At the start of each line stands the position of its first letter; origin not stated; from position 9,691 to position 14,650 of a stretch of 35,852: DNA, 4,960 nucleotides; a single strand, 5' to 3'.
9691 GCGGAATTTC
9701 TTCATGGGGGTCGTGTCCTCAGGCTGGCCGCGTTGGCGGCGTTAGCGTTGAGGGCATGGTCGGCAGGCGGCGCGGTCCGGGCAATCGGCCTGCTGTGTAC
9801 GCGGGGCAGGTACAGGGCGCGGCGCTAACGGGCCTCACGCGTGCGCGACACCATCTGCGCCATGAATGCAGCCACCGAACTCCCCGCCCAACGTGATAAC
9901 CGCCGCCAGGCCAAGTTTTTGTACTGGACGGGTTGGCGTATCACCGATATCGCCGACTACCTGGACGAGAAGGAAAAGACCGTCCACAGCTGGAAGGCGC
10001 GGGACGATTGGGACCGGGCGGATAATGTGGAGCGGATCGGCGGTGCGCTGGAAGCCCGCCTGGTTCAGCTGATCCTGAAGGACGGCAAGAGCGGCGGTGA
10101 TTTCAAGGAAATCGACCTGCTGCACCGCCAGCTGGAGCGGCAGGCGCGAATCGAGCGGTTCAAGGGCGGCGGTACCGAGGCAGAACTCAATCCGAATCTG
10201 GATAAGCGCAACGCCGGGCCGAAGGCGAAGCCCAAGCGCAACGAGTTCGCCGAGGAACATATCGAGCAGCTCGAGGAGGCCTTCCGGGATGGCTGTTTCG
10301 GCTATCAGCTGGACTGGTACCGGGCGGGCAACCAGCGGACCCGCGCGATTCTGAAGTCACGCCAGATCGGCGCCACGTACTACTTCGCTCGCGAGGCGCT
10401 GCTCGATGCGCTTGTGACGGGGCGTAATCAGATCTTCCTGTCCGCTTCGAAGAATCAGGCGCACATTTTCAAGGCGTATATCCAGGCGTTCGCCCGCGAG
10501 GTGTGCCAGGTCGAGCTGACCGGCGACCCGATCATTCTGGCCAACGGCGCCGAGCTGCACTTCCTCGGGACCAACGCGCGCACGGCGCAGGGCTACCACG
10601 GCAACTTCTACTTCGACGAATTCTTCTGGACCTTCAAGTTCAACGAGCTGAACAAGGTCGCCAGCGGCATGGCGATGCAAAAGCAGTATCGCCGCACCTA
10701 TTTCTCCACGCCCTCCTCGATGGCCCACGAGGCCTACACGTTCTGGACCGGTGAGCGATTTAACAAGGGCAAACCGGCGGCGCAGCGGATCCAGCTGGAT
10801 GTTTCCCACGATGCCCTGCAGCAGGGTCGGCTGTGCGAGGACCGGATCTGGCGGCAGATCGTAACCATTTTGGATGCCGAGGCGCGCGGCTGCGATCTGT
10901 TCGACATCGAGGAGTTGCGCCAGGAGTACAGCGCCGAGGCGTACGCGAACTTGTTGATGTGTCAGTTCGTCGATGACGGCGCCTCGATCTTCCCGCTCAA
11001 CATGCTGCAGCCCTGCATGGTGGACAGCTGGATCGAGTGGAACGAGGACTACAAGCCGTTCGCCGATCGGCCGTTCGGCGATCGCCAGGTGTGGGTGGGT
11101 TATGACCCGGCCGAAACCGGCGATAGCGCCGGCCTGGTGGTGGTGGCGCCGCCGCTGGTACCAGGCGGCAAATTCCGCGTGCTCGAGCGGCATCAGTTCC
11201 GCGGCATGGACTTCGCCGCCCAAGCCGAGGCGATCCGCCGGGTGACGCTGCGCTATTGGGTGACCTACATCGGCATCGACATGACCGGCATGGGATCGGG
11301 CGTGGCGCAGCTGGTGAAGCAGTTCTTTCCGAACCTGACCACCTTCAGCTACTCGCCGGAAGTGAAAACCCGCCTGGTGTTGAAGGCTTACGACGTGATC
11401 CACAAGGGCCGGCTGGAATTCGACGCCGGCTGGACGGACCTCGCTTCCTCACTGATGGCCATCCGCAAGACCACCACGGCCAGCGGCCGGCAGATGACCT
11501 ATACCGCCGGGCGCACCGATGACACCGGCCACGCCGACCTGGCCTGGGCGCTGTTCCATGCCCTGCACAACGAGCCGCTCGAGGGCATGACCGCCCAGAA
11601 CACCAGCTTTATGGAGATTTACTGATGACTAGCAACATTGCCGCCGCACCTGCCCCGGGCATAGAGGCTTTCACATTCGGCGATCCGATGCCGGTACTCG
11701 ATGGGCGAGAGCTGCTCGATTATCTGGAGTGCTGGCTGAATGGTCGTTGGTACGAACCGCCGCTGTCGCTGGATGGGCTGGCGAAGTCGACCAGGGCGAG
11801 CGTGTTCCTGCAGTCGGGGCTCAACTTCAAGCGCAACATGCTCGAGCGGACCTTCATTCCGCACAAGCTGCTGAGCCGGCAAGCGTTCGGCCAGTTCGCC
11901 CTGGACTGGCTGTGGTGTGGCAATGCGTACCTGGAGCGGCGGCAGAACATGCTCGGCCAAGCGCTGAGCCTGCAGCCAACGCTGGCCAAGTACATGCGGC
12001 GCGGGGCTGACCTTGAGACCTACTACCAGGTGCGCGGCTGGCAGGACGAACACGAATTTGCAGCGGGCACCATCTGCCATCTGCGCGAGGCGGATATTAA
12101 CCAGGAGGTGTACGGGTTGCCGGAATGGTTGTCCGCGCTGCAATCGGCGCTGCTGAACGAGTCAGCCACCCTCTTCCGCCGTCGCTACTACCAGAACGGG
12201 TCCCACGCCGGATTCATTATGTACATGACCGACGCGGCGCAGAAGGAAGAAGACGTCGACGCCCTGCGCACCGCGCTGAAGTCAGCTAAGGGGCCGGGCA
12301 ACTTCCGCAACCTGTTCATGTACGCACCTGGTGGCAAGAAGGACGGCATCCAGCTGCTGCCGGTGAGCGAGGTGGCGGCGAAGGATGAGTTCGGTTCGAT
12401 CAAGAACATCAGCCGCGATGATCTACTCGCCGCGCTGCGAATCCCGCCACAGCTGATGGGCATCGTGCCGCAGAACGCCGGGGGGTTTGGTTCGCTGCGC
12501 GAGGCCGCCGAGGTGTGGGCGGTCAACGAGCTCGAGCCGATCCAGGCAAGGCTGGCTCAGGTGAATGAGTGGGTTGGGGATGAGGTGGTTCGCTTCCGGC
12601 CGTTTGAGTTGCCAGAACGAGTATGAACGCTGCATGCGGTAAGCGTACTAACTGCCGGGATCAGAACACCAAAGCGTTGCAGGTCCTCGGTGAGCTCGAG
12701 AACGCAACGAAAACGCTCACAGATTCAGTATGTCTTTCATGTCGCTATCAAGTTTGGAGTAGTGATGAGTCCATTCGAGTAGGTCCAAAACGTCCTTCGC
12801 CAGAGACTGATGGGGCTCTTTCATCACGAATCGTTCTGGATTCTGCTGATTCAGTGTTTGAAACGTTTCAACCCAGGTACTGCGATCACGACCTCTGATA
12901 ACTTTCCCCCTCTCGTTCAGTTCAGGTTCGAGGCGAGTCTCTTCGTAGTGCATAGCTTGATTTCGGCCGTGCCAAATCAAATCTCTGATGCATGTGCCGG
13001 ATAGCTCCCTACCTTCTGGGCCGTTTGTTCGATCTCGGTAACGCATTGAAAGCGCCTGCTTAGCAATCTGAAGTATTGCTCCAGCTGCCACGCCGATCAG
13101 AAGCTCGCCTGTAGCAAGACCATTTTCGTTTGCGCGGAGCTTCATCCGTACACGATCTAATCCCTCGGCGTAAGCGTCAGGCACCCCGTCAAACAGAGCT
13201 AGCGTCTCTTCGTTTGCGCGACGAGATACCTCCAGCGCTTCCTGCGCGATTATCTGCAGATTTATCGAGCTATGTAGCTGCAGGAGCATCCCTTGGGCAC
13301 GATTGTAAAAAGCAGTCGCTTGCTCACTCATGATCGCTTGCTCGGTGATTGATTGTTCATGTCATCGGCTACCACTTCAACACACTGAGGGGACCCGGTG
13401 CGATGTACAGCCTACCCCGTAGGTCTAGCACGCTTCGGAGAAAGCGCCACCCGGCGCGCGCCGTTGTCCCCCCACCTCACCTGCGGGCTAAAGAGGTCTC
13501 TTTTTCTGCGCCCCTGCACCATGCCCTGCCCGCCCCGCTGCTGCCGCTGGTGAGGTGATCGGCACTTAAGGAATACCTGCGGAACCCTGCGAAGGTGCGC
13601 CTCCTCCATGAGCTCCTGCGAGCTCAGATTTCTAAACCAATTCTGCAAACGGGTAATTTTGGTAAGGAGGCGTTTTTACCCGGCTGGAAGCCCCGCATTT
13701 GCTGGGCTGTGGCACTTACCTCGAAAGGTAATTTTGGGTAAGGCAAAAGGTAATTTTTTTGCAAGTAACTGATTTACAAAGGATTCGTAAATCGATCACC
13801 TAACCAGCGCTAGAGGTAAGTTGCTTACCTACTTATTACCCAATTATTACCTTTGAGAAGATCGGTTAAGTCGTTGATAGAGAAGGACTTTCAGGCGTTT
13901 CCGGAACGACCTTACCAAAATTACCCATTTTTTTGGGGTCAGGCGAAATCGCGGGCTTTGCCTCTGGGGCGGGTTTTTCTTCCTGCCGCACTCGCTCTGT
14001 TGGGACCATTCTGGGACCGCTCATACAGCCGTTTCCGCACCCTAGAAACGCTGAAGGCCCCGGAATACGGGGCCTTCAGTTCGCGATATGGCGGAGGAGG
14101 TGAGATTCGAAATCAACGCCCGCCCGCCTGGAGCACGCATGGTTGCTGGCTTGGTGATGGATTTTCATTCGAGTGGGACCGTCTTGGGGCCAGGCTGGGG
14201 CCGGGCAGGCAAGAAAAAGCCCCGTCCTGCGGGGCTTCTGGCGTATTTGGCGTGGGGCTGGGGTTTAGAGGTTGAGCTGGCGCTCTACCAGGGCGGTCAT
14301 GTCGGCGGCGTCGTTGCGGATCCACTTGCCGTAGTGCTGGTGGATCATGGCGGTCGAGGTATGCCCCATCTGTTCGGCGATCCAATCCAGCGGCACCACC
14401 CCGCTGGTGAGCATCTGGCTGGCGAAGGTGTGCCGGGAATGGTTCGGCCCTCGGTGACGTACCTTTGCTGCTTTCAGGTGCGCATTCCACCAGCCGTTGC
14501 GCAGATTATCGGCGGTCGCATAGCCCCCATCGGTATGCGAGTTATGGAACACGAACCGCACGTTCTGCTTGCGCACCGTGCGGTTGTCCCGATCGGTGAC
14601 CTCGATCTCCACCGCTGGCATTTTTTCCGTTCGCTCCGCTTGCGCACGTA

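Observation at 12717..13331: HEPN-motif protein occupying the ctx moron slot between Q and cos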

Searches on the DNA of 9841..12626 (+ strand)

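Call 39: search_dna_similar(query=window:9841-12626:+, collection=phages, mode=distant, max_rows=15)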
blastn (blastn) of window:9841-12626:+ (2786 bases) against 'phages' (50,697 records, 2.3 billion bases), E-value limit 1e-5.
Records with a match: 441; places in all: 446; records where one place covers at least 80% of the query: 194.
Best place of each record, by identity: 80-90% 1; 60-80% 440.
By first word of the organism name: Klebsiella 83; Burkholderia 80; Ralstonia 52; Escherichia 52; Yersinia 44; Salmonella 25; Vibrio 23; Peduovirus 18; Pseudomonas 17; Bacteriophage 7; and 18 more.
By host as written in the record: Klebsiella pneumoniae 55; Ralstonia solanacearum 45; - 39; Burkholderia pseudomallei 31; Yersinia pestis EV76-CN 26; Burkholderia sp. 20; Escherichia coli 17; Yersinia enterocolitica 10; and 120 more.
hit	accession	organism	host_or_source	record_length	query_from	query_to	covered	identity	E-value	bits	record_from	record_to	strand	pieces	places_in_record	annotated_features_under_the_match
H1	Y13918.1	Citexvirus phiCTX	Pseudomonas aeruginosa PA 158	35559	1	2767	98%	79.0%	0e+0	2327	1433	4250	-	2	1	none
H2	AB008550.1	Pseudomonas phage phiCTX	Pseudomonas aeruginosa (strain PA158)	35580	1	2767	98%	79.0%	0e+0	2327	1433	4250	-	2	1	unnamed protein product; orf2; similar to P gene of P2 :DNA-dependent ... | unnamed protein product; orf1; similar to Q gene of P2 :capsid ...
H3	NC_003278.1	Pseudomonas phage phiCTX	Pseudomonas aeruginosa (strain PA158)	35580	1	2767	98%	79.0%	0e+0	2327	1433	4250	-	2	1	P: terminase large subunit | Q: portal protein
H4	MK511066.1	Pseudomonas phage vB_Pae_BR319a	Pseudomonas aeruginosa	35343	1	2767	98%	78.4%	0e+0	2258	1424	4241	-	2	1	terminase, ATPase subunit | capsid packaging protein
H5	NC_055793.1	Pseudomonas phage vB_Pae_BR319a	Pseudomonas aeruginosa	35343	1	2767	98%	78.4%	0e+0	2258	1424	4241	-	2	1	terminase large subunit | portal protein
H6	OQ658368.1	Pseudomonas phage sp.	Pseudomonas aeruginosa PACL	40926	1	2749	97%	78.6%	0e+0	2263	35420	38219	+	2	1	terminase ATPase subunit | portal vertex protein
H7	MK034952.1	Pseudomonas phage Dobby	Pseudomonas aeruginosa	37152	1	2749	97%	78.6%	0e+0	2263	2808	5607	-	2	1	terminase large subunit | portal protein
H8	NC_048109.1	Pseudomonas phage Dobby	Pseudomonas aeruginosa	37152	1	2749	97%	78.6%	0e+0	2263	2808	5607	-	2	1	terminase large subunit | portal protein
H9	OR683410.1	Pseudomonas phage Sirocco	Pseudomonas aeruginosa 188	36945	1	2728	97%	78.9%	0e+0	2288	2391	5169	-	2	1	terminase large subunit | portal protein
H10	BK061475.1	Pseudomonas phage vB_PaeM-D14A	Pseudomonas aeruginosa strain 1-13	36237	1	2775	98%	77.5%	0e+0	2144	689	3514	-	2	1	Phage terminase, ATPase subunit GpP | Phage portal vertex protein GpQ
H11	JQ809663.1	Stenotrophomonas phage Smp131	Stenotrophomonas maltophilia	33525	61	2756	97%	72.9%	0e+0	1497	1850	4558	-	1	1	P: phage terminase ATPase subunit | Q: phage portal vertex protein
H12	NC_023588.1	Stenotrophomonas phage Smp131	Stenotrophomonas maltophilia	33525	61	2756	97%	72.9%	0e+0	1497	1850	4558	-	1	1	P: terminase large subunit | Q: portal protein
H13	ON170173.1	Ralstonia phage YO101_3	Ralstonia solanacearum S718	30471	80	2763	95%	70.8%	0e+0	1212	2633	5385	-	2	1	record has no annotation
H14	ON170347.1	Ralstonia phage YO375_6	Ralstonia solanacearum R300, UW27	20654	80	2763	95%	70.5%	0e+0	1185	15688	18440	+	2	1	record has no annotation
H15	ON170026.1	Ralstonia phage YO006_4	Ralstonia solanacearum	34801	80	2763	95%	70.5%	0e+0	1181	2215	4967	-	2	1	record has no annotation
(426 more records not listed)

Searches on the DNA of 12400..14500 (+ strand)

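Call 6: search_dna_similar(query=window:12400-14400:+, collection=phages, mode=near)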
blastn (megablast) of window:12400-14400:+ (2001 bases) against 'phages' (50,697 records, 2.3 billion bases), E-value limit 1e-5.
No match.

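Call 86: search_rna_families(source=window, start=12400, end=14500, threshold=evalue, max_evalue=1)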
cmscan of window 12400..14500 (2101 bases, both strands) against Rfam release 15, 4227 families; matches with E-value up to 1: 2.
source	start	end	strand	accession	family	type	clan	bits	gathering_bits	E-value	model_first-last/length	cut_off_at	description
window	14175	14237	+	RF02236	asX2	Gene; sRNA;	-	27.7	70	0.0097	1-87/87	no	Xanthomonas sRNA asX2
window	14054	14126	+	RF02133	HOXB13-AS1_2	Gene; lncRNA;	-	19.7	40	0.12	1-81/81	no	HOXB13 antisense RNA 1 conserved region 2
